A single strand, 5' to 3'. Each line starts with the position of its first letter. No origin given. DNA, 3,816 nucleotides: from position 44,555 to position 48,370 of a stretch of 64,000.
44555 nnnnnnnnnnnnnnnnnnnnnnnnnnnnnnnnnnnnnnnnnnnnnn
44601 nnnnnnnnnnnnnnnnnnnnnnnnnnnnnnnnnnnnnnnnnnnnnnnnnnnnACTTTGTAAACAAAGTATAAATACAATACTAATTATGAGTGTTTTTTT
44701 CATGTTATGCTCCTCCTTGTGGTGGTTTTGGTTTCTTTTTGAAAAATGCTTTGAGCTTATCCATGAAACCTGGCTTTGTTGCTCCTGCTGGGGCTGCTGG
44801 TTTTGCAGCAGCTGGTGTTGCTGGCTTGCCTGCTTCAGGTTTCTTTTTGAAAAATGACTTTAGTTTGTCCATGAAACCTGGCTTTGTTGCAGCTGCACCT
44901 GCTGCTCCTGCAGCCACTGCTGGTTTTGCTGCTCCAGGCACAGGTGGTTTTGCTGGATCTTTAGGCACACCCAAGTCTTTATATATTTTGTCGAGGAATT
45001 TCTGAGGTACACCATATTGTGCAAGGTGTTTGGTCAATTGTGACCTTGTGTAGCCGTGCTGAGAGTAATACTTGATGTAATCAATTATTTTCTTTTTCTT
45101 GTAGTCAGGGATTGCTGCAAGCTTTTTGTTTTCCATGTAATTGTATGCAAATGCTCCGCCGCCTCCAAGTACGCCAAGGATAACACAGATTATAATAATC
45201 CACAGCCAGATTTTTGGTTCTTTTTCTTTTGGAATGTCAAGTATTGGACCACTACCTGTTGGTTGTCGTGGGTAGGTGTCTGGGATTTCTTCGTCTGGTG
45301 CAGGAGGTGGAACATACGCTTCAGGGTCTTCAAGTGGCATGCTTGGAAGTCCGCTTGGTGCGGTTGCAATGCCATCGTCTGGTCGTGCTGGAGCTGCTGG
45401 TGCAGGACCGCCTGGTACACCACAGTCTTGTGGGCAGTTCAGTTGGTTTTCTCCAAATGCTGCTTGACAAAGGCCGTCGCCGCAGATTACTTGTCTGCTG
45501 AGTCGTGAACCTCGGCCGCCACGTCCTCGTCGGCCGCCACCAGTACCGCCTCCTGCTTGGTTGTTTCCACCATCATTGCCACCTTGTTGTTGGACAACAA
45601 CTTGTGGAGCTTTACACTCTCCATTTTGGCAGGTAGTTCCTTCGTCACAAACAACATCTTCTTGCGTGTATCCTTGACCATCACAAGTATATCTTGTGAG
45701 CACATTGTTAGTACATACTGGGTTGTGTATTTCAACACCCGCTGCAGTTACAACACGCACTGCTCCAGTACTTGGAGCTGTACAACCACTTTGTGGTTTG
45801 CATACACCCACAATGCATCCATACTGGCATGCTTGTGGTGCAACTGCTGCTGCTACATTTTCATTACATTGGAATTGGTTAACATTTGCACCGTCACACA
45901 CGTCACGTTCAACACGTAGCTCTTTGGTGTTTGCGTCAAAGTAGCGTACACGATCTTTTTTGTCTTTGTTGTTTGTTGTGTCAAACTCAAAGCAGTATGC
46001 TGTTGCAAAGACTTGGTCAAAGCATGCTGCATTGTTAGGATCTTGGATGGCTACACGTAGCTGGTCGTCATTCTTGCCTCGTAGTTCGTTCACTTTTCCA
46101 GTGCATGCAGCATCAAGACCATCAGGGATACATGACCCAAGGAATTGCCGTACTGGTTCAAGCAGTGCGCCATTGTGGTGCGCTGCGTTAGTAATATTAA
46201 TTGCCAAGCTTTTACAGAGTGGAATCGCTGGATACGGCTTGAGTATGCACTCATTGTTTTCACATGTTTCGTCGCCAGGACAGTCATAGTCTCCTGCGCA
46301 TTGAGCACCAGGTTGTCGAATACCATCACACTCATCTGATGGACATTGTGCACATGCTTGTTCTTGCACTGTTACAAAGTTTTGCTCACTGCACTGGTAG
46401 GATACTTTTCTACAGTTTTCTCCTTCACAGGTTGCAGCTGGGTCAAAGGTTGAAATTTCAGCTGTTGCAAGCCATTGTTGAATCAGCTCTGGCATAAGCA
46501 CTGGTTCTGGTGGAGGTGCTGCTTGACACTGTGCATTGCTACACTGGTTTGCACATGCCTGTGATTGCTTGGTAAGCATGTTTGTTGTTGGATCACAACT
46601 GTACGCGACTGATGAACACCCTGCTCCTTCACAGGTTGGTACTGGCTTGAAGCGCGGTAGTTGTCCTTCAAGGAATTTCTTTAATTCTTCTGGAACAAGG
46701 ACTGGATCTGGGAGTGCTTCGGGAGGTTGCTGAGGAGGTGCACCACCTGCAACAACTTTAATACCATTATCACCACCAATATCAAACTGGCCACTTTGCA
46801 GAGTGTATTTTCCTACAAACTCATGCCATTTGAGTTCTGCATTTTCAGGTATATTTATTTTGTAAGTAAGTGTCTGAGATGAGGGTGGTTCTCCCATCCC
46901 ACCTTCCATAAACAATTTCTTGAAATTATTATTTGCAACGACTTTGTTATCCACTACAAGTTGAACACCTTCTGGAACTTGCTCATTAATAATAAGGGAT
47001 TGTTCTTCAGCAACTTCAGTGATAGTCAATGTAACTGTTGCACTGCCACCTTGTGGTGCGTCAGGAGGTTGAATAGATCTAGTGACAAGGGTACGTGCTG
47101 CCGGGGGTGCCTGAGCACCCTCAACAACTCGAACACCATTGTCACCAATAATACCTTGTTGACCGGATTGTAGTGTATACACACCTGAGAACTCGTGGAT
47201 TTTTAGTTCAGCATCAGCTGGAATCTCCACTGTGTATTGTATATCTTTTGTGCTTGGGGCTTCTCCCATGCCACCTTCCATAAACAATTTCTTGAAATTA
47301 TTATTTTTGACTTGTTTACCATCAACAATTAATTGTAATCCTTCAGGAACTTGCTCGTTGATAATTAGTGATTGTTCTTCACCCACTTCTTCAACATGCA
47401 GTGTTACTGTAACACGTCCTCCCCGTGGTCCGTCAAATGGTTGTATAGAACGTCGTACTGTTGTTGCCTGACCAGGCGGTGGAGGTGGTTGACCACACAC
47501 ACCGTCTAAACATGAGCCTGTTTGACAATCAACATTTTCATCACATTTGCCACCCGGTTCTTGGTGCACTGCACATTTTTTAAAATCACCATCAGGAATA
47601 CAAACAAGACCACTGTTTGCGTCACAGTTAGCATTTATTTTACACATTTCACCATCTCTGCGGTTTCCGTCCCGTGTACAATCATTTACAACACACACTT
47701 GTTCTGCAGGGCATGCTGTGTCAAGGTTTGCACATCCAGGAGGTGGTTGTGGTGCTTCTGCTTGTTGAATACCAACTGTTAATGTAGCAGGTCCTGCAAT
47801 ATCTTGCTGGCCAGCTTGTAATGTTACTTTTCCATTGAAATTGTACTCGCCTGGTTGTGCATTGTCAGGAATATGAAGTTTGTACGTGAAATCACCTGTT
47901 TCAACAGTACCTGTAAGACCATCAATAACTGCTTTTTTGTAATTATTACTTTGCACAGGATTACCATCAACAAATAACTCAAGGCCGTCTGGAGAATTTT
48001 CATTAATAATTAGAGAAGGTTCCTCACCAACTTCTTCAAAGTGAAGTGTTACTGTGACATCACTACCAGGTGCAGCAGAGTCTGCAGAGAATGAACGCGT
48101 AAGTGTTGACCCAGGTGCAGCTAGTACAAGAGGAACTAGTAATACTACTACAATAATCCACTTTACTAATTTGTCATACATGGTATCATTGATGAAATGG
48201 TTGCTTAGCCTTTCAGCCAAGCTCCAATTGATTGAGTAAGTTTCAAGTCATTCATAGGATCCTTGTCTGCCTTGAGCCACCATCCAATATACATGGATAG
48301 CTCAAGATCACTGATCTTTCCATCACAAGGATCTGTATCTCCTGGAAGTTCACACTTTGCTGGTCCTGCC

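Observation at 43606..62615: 19-kb head-to-tail array of seven giant cysteine-rich modular surface proteins (an eighth lies at 33.2-35.3 kb)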

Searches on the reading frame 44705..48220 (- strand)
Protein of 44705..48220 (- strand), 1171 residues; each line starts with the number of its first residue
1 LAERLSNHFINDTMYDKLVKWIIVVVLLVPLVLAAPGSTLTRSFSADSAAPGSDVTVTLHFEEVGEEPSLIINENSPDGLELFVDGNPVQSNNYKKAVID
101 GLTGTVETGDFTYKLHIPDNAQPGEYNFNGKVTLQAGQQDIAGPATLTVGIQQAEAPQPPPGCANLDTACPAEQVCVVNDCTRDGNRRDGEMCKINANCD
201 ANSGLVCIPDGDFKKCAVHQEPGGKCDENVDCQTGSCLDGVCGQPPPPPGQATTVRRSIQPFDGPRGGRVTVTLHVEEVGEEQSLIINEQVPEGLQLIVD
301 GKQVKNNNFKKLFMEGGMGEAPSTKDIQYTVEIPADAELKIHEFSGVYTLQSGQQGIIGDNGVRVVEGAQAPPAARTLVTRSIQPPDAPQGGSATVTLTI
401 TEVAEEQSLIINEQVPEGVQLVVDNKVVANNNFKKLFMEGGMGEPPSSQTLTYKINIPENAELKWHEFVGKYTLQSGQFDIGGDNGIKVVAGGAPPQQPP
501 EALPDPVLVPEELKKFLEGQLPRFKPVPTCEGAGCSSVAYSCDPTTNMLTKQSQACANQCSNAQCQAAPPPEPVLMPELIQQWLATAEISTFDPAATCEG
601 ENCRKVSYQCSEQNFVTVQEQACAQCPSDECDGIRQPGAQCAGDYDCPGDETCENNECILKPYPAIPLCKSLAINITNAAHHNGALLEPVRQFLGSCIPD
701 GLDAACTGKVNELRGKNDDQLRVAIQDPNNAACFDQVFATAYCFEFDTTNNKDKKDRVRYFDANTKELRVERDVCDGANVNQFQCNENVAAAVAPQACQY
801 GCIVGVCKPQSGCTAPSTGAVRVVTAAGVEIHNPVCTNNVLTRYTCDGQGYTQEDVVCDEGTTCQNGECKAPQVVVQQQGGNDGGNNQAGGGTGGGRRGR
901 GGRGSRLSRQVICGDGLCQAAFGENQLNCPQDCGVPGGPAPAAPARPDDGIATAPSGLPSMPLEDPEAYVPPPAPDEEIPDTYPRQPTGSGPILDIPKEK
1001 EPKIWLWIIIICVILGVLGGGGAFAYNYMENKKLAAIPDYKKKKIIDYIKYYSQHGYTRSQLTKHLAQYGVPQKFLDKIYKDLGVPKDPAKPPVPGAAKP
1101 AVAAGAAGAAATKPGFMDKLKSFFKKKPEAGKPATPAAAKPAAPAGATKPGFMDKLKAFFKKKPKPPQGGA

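Call 5: search_protein_families(library=pfam, proteins=[window:44705-48220:-], max_evalue=0.1)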
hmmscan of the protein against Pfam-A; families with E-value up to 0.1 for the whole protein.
window:44705-48220:- (1171 aa): 1 family
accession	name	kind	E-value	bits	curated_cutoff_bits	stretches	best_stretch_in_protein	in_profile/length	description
PF15418.12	DUF4625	-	0.0076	17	27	1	102-140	84-122/131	Domain of unknown function (DUF4625)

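Call 17: search_protein_families(library=ncbifam, proteins=[window:44705-48220:-], max_evalue=0.1)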
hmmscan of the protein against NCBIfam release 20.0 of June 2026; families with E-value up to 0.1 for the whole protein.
window:44705-48220:- (1171 aa): 3 families
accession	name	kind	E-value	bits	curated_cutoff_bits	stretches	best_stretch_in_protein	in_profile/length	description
TIGR04263.1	SasC_Mrp_aggreg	subfamily_domain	0.00024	20.2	60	0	290-346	265-322/366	SasC/FmtB family protein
TIGR00481.1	TIGR00481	subfamily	0.0057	16.5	57.75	0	286-335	60-107/142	YbhB/YbcL family Raf kinase inhibitor-like protein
NF007680.0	PRK10355.1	equivalog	0.071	12.3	504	0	272-318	125-169/331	D-xylose ABC transporter substrate-binding protein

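Call 18: search_protein_families(library=phrogs, proteins=[window:44705-48220:-], max_evalue=0.01)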
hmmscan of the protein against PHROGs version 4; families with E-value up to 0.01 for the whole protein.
window:44705-48220:- (1171 aa): 0 families

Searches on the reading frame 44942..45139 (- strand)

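Call 60: search_protein_families(library=pfam, proteins=[window:44942-45139:-], max_evalue=10)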
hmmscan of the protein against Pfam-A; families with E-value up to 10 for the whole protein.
seq(66 aa): 2 families
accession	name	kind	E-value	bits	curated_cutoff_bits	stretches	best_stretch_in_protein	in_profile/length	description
PF14490.11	HHH_RecD2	-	0.1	13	27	1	33-57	6-30/92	ATP-dependent RecD2 DNA helicase HHH domain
PF18165.6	pP_pnuc_1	-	0.18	11.9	26.3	1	11-53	48-90/133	Predicted pPIWI-associating nuclease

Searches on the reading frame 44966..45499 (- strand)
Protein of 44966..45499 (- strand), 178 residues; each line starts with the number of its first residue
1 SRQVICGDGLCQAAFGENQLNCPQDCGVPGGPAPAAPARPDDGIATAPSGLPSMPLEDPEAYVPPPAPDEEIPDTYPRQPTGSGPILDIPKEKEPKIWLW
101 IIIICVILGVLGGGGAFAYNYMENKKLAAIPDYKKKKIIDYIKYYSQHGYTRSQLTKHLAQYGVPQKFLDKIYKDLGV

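Call 94: find_related_loci(query=A9, collection=metagenome_contigs, flank=10000)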
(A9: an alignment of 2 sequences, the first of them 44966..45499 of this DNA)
Query A9 (178 aa) in metagenome_contigs; peptide patterns used: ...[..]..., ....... (x = any residue, [..] = any of these).
600 stretches matched a pattern (row limit reached: there are more); 1 encode a relative of the query (tblastn E <= 1e-3); 1 distinct loci.
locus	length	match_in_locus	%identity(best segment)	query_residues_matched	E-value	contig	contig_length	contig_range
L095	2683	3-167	62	124-178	1e-21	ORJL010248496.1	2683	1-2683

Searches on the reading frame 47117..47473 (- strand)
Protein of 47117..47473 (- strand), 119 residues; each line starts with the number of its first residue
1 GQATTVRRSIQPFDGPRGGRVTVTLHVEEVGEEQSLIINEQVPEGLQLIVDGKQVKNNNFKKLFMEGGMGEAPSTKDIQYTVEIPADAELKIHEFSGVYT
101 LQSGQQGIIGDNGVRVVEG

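Call 44: find_related_loci(query=A5, collection=genome_contigs, flank=10000)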
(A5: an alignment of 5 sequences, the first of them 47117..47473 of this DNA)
Query A5 (119 aa) in genome_contigs; peptide patterns used: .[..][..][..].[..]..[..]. (x = any residue, [..] = any of these).
2 stretches matched a pattern, but none encodes a relative of the query by tblastn (E <= 1e-3).
